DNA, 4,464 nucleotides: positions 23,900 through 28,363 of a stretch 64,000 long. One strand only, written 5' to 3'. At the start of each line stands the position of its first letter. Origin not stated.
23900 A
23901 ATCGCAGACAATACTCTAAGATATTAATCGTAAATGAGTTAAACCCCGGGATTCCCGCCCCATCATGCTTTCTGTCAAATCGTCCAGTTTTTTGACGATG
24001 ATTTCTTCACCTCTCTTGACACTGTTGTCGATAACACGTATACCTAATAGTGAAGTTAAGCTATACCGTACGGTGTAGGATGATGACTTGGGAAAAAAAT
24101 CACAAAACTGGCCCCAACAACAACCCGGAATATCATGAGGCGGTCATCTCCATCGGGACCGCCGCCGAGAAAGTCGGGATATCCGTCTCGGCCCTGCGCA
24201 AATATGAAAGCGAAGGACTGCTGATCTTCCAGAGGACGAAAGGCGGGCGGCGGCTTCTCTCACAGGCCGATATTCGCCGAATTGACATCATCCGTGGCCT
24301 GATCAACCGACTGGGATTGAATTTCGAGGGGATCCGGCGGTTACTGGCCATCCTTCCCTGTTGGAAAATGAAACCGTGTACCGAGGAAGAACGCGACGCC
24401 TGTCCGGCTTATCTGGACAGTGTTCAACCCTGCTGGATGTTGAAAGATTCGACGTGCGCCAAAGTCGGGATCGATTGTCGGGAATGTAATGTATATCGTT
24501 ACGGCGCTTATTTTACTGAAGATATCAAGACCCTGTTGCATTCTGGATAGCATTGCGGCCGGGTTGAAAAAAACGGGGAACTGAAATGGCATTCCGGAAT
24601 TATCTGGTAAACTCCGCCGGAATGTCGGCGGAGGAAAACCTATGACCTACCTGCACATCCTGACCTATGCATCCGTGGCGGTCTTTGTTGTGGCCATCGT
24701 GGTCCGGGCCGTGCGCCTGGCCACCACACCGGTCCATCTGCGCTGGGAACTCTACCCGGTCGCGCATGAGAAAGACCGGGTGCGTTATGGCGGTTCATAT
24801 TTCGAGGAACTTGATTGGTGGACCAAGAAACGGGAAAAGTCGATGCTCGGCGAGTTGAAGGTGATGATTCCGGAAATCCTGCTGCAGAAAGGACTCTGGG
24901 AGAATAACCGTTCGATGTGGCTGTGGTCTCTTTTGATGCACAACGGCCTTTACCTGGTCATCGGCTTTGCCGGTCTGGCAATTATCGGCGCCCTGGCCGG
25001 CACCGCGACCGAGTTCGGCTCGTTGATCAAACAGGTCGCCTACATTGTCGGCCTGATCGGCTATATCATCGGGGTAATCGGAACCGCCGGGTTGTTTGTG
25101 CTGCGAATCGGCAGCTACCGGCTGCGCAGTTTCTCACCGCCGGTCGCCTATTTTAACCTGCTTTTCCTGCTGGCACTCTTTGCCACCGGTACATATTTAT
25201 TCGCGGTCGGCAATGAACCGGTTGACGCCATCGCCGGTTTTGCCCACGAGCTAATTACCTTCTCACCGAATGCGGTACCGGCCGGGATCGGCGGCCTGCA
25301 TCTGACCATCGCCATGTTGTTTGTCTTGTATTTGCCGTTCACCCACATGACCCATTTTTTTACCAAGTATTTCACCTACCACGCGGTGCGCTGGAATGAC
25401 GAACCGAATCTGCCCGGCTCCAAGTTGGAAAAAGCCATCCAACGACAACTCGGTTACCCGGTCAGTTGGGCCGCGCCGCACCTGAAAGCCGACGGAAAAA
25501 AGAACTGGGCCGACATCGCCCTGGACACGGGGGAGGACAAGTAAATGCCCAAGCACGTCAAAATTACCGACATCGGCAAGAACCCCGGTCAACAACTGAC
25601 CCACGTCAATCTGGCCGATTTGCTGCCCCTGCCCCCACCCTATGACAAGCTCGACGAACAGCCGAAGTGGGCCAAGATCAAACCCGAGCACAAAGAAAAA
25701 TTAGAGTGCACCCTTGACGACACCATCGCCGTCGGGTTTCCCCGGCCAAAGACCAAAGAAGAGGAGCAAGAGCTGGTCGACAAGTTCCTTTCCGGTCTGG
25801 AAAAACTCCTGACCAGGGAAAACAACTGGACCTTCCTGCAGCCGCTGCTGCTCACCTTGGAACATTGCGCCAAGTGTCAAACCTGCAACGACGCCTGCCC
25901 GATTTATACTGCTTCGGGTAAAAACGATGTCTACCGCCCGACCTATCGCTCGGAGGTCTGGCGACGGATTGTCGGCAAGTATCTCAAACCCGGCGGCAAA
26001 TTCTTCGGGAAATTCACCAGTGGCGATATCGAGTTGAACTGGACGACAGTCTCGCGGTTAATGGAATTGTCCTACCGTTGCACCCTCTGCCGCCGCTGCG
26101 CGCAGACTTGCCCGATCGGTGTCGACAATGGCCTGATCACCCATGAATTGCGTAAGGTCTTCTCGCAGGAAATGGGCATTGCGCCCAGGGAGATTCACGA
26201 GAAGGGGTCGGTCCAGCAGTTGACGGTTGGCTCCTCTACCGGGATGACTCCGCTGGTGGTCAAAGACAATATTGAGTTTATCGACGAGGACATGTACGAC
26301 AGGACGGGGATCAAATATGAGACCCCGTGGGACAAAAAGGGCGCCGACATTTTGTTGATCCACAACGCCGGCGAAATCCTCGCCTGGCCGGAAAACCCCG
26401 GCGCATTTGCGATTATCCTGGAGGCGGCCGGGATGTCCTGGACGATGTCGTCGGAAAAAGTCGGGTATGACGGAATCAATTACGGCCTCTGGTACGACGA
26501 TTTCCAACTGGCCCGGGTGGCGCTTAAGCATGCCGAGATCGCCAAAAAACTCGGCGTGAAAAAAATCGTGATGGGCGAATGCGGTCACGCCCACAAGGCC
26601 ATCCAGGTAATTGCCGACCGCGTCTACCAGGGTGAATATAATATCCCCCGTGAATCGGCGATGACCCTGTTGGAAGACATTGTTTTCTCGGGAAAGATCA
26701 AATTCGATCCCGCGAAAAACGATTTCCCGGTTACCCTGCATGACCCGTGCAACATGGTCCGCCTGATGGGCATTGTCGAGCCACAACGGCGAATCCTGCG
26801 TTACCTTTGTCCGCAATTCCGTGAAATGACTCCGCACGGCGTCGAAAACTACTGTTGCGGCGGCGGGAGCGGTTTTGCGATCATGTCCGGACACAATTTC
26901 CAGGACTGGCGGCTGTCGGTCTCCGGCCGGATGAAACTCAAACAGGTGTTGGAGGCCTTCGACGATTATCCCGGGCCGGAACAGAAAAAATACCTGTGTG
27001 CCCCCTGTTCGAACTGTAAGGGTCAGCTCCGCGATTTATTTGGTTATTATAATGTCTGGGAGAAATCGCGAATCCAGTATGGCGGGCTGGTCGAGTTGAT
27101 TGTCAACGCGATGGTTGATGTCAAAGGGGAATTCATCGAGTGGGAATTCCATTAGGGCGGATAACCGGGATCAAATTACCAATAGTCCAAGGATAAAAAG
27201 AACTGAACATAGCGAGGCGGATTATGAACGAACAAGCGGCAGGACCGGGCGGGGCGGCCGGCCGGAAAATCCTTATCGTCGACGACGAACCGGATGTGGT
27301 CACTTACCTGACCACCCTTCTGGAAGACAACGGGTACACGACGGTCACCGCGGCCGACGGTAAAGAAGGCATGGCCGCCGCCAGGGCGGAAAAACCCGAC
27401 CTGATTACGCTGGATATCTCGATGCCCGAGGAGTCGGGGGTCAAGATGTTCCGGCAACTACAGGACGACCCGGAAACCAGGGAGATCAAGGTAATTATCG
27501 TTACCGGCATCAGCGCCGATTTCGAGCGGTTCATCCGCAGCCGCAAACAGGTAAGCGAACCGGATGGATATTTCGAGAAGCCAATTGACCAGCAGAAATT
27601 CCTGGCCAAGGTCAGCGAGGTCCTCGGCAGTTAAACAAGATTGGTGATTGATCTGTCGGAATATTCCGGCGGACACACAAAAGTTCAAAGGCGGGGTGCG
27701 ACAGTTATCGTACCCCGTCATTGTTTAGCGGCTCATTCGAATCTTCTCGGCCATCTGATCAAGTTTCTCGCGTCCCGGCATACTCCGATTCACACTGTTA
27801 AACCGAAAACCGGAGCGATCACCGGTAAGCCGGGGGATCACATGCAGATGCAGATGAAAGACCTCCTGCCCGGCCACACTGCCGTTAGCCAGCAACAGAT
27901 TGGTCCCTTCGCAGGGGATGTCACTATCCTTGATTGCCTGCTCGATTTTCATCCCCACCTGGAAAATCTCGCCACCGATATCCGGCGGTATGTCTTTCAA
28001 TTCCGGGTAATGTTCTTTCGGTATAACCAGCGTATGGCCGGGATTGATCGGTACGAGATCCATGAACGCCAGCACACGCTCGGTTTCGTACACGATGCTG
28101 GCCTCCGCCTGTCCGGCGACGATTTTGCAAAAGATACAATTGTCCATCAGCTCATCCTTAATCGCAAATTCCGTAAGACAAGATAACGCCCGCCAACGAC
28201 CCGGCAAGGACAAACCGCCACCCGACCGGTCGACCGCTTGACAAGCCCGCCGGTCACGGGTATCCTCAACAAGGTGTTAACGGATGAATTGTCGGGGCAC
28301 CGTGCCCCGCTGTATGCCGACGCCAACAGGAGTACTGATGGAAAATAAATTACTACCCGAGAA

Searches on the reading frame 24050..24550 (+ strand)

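Call 4: search_protein_families(library=pfam, proteins=[window:24050-24550:+], max_evalue=0.1)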
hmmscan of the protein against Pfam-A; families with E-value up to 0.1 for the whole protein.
window:24050-24550:+ (166 aa): 5 families
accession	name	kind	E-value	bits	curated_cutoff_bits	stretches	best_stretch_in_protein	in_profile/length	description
PF13411.12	MerR_1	-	3.5e-15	56.3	21.6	1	34-100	2-67/69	MerR HTH family regulatory protein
PF00376.29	MerR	-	8.7e-11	41.9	28.2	1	34-69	1-37/38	MerR family regulatory protein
PF13591.12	MerR_2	-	0.0017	18.5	29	1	35-99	3-66/84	MerR HTH family regulatory protein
PF12728.13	HTH_17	-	0.014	16.1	27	1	34-77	3-45/51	Helix-turn-helix domain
PF01381.28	HTH_3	-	0.028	14.9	23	1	37-54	14-31/55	Helix-turn-helix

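Call 5: search_protein_families(library=ncbifam, proteins=[window:24050-24550:+], max_evalue=0.1)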
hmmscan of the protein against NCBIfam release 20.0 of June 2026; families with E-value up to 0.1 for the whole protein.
window:24050-24550:+ (166 aa): 17 families
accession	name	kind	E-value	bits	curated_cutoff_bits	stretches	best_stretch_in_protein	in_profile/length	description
NF047375.1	HeatShock_HspR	equivalog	1.1e-13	50.9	105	1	31-101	2-72/92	heat shock protein transcriptional repressor HspR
TIGR01950.1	SoxR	equivalog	6.5e-12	45.4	116.9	1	33-107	2-75/142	redox-sensitive transcriptional activator SoxR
NF047377.1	heat_HspR_dupli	exception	1.3e-09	37.9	300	1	22-99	121-193/214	heat shock protein transcriptional repressor HspR, fused homodimer type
NF007069.0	PRK09514.1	equivalog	2.2e-07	30.9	143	1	34-110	3-79/141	Zn(2+)-responsive transcriptional regulator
TIGR02051.1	MerR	equivalog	2.9e-06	27.5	150.85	1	35-109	2-79/124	mercury resistance transcriptional regulator MerR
TIGR02043.1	ZntR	equivalog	2.9e-06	27.4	167.95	1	34-102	3-71/131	Zn(2+)-responsive transcriptional regulator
NF053740.1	TransRegTnrAGPos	equivalog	3.1e-06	27.3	140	1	29-78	8-58/108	hypothetical protein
TIGR02047.1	CadR-PbrR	equivalog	5.6e-06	26.4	151.45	1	34-101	2-69/127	Cd(II)/Pb(II)-responsive transcriptional regulator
TIGR02044.1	CueR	equivalog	1.2e-05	25.4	147.4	1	34-101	2-69/127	Cu(I)-responsive transcriptional regulator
NF050798.1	TF_FtsR_Actino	equivalog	3.7e-05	23.9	150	1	44-81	17-54/223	transcriptional regulator FtsR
NF011617.0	PRK15043.1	equivalog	4.5e-05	22.8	417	1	31-87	2-59/243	HTH-type transcriptional regulator MlrA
NF041849.1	trans_regNmlR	equivalog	0.00015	21.8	175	1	35-93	3-61/117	stress response transcriptional regulator NmlR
NF010315.0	PRK13752.1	subfamily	0.00081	19.5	261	1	33-100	8-75/144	mercury resistance transcriptional regulator MerR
NF052513.1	TransRegCarH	equivalog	0.0012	18.2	400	1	32-100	6-75/274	HTH-type transcriptional repressor CarH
NF033518.0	transpos_IS607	equivalog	0.012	15.1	110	1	37-78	2-43/187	IS607 family transposase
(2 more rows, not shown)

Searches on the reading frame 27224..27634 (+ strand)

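Call 27: search_protein_families(library=pfam, proteins=[window:27224-27634:+], max_evalue=0.001)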
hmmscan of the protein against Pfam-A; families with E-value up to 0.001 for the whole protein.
window:27224-27634:+ (136 aa): 1 family
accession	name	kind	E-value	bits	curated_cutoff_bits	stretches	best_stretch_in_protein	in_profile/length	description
PF00072.30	Response_reg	-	4.4e-23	82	30.2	1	16-130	1-110/111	Response regulator receiver domain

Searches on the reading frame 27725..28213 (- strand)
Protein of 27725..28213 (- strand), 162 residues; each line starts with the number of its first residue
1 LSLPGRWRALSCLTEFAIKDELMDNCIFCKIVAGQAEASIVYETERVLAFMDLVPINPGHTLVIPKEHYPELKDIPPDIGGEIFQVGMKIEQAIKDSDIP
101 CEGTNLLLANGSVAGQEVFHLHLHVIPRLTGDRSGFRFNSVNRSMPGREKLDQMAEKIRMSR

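Call 27: search_protein_families(library=pfam, proteins=[window:27725-28213:-], max_evalue=0.001)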
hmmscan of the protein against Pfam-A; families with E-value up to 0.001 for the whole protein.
window:27725-28213:- (162 aa): 3 families
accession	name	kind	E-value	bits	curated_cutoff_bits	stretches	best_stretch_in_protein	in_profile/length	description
PF01230.28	HIT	-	9.9e-26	90.7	21.5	1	34-128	2-95/98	HIT domain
PF11969.13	DcpS_C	-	2.5e-15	57.4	24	1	25-126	1-100/114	Scavenger mRNA decapping enzyme C-term binding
PF04677.20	CwfJ_C_1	-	0.00065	20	21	0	20-85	8-73/122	Protein similar to CwfJ C-terminus 1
